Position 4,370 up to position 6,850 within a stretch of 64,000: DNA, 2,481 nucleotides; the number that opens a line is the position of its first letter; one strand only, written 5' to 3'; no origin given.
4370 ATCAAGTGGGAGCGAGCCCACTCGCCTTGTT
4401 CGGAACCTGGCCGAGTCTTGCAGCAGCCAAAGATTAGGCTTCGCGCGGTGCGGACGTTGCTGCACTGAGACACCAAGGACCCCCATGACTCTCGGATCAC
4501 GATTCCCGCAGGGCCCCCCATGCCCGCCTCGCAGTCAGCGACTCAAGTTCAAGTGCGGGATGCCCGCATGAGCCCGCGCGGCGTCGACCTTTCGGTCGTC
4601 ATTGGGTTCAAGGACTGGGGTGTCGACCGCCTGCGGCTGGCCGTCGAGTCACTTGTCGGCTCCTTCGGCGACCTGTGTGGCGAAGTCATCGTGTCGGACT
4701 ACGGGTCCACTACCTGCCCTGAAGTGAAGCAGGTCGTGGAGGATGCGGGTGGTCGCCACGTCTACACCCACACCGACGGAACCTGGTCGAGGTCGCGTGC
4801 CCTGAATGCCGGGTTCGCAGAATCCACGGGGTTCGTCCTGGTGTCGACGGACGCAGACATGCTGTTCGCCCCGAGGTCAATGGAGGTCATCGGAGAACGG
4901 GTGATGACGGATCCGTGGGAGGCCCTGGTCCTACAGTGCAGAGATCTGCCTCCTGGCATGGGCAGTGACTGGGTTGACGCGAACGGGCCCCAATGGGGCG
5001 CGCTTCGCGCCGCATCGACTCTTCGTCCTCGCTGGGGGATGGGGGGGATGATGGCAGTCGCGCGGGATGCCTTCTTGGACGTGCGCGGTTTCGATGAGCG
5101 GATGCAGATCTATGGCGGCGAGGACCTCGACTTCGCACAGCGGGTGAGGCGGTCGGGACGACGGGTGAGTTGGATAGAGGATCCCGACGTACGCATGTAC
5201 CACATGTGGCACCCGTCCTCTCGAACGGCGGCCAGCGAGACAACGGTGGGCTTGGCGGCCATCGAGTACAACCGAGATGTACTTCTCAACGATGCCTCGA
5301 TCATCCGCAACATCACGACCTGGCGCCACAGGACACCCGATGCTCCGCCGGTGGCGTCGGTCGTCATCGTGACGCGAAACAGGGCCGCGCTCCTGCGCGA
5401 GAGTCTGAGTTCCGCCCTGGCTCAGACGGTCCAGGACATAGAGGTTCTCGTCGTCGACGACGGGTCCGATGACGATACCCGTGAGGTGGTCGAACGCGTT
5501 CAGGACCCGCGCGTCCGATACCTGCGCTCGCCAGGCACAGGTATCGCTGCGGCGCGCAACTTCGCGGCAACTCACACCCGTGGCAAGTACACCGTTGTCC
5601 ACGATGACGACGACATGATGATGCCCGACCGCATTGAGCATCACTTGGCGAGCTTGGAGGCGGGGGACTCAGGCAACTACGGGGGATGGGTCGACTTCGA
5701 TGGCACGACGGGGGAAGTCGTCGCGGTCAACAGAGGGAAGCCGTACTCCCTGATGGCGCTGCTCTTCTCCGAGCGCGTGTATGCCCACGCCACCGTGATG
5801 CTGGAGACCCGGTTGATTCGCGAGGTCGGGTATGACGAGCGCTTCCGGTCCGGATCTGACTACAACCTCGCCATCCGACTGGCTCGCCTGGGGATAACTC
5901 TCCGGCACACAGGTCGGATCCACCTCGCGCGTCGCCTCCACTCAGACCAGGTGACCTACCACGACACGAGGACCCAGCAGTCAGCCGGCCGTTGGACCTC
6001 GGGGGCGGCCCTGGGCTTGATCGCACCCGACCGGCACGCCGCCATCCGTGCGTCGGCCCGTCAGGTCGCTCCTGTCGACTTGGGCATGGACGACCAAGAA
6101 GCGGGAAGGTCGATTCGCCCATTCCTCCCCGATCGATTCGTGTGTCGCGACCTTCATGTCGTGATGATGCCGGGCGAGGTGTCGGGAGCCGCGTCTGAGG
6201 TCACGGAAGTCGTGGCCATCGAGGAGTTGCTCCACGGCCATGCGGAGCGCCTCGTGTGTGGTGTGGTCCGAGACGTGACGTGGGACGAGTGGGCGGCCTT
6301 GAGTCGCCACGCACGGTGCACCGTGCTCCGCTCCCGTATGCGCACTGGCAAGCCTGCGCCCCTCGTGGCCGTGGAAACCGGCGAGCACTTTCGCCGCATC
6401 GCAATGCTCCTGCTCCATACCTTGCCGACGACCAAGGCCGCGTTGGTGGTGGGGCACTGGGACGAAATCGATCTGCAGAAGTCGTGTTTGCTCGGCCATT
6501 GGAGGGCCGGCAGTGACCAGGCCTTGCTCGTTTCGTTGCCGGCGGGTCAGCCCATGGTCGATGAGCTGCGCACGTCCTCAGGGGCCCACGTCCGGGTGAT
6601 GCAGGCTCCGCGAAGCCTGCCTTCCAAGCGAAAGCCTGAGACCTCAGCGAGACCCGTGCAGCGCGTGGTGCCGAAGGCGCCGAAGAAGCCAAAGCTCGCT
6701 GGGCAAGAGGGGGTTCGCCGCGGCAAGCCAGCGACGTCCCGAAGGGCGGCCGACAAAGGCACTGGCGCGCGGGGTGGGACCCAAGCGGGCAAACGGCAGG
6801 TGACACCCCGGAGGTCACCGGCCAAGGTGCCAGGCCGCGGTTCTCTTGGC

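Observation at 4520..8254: One polypeptide combining two GT2 polymerase-type domains, a TM hairpin, a coiled coil of about 180 residues and a methyltransferase: candidate polymerase-ruler-terminator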

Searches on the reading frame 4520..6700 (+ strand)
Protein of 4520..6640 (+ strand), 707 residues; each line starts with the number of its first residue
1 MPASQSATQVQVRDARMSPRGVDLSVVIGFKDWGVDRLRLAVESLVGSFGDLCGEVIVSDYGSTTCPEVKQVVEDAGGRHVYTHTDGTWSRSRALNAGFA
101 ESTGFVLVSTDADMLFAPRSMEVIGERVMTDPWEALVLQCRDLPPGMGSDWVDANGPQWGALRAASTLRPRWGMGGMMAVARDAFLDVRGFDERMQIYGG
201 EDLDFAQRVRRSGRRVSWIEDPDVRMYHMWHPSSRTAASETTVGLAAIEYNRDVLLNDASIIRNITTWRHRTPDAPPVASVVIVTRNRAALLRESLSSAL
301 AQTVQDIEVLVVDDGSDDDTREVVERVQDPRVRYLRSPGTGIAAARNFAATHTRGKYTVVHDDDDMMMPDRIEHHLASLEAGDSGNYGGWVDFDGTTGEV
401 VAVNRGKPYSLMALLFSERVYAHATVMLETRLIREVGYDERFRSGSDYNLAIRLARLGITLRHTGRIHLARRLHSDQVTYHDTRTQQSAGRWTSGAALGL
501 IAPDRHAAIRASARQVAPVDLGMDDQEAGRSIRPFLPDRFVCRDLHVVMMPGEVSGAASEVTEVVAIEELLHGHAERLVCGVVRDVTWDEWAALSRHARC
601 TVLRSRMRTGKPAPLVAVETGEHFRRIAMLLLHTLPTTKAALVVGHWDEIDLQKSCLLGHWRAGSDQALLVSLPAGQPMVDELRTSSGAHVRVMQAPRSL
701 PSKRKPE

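Call 33: search_solved_structures(query=window:4520-6640:+, max_evalue=0.001)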
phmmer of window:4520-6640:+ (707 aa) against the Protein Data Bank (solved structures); distinct sequences matched with E-value up to 0.001: 18.
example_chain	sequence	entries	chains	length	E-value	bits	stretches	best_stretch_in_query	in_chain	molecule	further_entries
2z87_A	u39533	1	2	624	2.1e-28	102.1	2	163-479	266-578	Chondroitin synthase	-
2z86_A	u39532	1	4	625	2.1e-28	102.1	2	163-479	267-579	Chondroitin synthase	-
8vh7_A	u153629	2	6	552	2.5e-10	42.3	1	271-376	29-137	Heparosan synthase B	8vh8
8viw_A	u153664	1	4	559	2.5e-10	42.3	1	271-376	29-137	Heparosan synthase B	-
5hea_A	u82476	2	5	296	1.1e-09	40.2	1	278-379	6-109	Putative glycosyltransferase (GalT1)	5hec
1h7l_A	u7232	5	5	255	1.2e-08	36.7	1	277-377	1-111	SPORE COAT POLYSACCHARIDE BIOSYNTHESIS PROTEIN SPSA | PROTEIN (SPORE COAT POLYSACCHARIDE BIOSYNTHESIS PROTEIN SPSA)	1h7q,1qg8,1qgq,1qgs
22ao_A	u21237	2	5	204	1.6e-06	29.7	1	276-405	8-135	GmaR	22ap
3bcv_A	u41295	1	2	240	3.2e-06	28.7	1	277-370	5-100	Putative glycosyltransferase protein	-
9jma_A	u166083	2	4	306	2.6e-05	25.7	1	279-384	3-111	GalNAc(5)-diNAcBac-PP-undecaprenol beta-1,3-glucosyltransferase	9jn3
5tze_C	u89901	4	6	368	7.9e-05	24.1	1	280-447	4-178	Glycosyl transferase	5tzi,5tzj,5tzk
5tz8_A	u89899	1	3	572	0.00019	22.9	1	280-447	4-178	Glycosyl transferase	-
6p61_A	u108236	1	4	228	0.00026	22.4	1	270-372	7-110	Glycosyltransferase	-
6yv7_B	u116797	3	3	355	0.00052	21.4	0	90-216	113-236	Glycosyl transferase, family 2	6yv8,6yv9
6yv7_A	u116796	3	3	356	0.00052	21.4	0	90-216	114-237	Glycosyl transferase, family 2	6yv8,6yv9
9omj_A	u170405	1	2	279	0.00072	20.9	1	280-449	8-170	Glycosyltransferase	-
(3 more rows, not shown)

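Call 66: predict_structure(alignment_id=A3)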
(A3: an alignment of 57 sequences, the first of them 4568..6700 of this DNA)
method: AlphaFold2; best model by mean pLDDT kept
length: 711 residues; sequences in the alignment: 57
mean_pLDDT: 90.2   pTM: 0.90
mean pLDDT of the five models: 90.2, 89.7, 89.2, 89.0, 87.8
residues with pLDDT >= 90: 530; 70-90: 129; 50-70: 24; < 50: 28
segments of 3 or more residues with pLDDT < 50: 1-3, 687-689, 691-711
pLDDT, mean of each block of 10 residues (from residue 1): 76 94 98 98 95 97 94 91 98 96 98 98 95 97 96 73 97 94 88 96 96 91 85 88 94 95 98 97 96 98 98 97 94 98 98 98 96 98 97 95 92 98 84 91 97 96 87 91 94 95 96 97 95 76 80 76 91 95 91 78 90 83 88 74 90 92 91 89 55 42 42 34
secondary structure, 60 per line:
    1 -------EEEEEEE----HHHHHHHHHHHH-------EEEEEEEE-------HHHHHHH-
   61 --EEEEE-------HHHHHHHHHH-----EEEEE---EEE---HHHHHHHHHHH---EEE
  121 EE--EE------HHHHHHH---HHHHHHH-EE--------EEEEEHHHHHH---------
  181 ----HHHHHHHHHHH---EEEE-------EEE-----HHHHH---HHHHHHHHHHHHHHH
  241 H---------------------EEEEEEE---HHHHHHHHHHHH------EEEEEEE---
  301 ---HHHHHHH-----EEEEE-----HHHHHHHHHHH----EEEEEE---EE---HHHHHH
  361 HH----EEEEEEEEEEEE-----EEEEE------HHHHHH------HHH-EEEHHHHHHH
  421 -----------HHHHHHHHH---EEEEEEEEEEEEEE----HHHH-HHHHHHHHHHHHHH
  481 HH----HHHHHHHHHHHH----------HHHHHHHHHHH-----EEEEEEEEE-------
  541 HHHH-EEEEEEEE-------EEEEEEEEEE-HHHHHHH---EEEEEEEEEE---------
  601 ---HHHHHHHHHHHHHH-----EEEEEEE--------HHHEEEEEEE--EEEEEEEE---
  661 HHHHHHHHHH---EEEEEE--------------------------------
elements in order (helices of 4 or more, strands of 3 or more residues): E8-14 H19-30 E38-45 H53-59 E63-67 H75-84 E90-94 E98-100 H104-114 E118-122 H133-139 H143-149 E161-165 H166-171 H185-195 E199-202 E210-212 H218-222 H226-241 E263-269 H273-284 E291-297 H304-310 E316-320 H326-336 E341-346 H355-362 E367-378 E384-388 H395-400 E411-413 H414-420 H432-440 E444-457 H462-465 H467-482 H487-498 H509-519 E525-533 H541-544 E546-553 E561-570 H572-578 E582-591 H604-617 E623-629 E641-647 E650-657 H661-670 E674-679

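Call 72: fold_search(model_id=the predicted structure, library=pdb)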
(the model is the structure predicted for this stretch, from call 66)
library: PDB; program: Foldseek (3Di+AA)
matches with E <= 10: 1635; with E <= 0.001: 394
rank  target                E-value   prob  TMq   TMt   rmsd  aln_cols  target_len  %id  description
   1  2z86_D                2.8e-26  1.00  0.37  0.42   9.2       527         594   20  Crystal structure of chondroitin polymerase from Escherichia coli strain K4 (K4CP) complexed with UDP-GlcUA and UDP (released 2008-09-16)
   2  2z86_B                4.9e-26  1.00  0.37  0.41   9.7       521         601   20  Crystal structure of chondroitin polymerase from Escherichia coli strain K4 (K4CP) complexed with UDP-GlcUA and UDP (released 2008-09-16)
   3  2z86_C                1.3e-25  1.00  0.37  0.42   9.3       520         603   21  Crystal structure of chondroitin polymerase from Escherichia coli strain K4 (K4CP) complexed with UDP-GlcUA and UDP (released 2008-09-16)
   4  2z87_B                5.2e-25  1.00  0.37  0.42   9.7       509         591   21  Crystal structure of chondroitin polymerase from Escherichia coli strain K4 (K4CP) complexed with UDP-GalNAc and UDP (released 2008-09-16)
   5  2z87_A                2.1e-24  1.00  0.37  0.41  10.0       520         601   20  Crystal structure of chondroitin polymerase from Escherichia coli strain K4 (K4CP) complexed with UDP-GalNAc and UDP (released 2008-09-16)
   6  2z86_A                2.3e-24  1.00  0.35  0.40  10.8       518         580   21  Crystal structure of chondroitin polymerase from Escherichia coli strain K4 (K4CP) complexed with UDP-GlcUA and UDP (released 2008-09-16)
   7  9omm_A                1.4e-12  1.00  0.28  0.71   3.7       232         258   18  WrtF fucosyltransferase - tetrasaccharide product (released 2025-10-29)
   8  9omn_B                1.9e-12  1.00  0.28  0.68   8.7       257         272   18  WrtF fucosyltransferase - GDP-2-deoxy-2-fluoro-beta-L-fucose (released 2025-10-29)
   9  9omk_B                3.0e-12  1.00  0.26  0.66   8.6       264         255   18  WrtF fucosyltransferase - trisaccharide acceptor (released 2025-10-29)
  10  8viw_A                3.8e-12  1.00  0.23  0.29  19.8       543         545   11  Cryo-EM structure of heparosan synthase 2 from Pasteurella multocida with polysaccharide in the GlcNAc-T active site (released 2024-07-24)
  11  9omn_A                4.2e-12  1.00  0.27  0.71   3.8       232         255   18  WrtF fucosyltransferase - GDP-2-deoxy-2-fluoro-beta-L-fucose (released 2025-10-29)
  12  9omh_A                5.6e-12  1.00  0.26  0.64   3.4       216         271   20  WrtF fucosyltransferase - Apo (released 2025-10-29)
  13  9omh_D                5.9e-12  1.00  0.26  0.64   3.5       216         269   20  WrtF fucosyltransferase - Apo (released 2025-10-29)
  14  9oml_B                8.7e-12  1.00  0.27  0.65   3.2       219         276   21  WrtF fucosyltransferase - acetylated trisaccharide acceptor (released 2025-10-29)
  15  9oml_A                1.2e-11  1.00  0.26  0.66   9.5       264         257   18  WrtF fucosyltransferase - acetylated trisaccharide acceptor (released 2025-10-29)
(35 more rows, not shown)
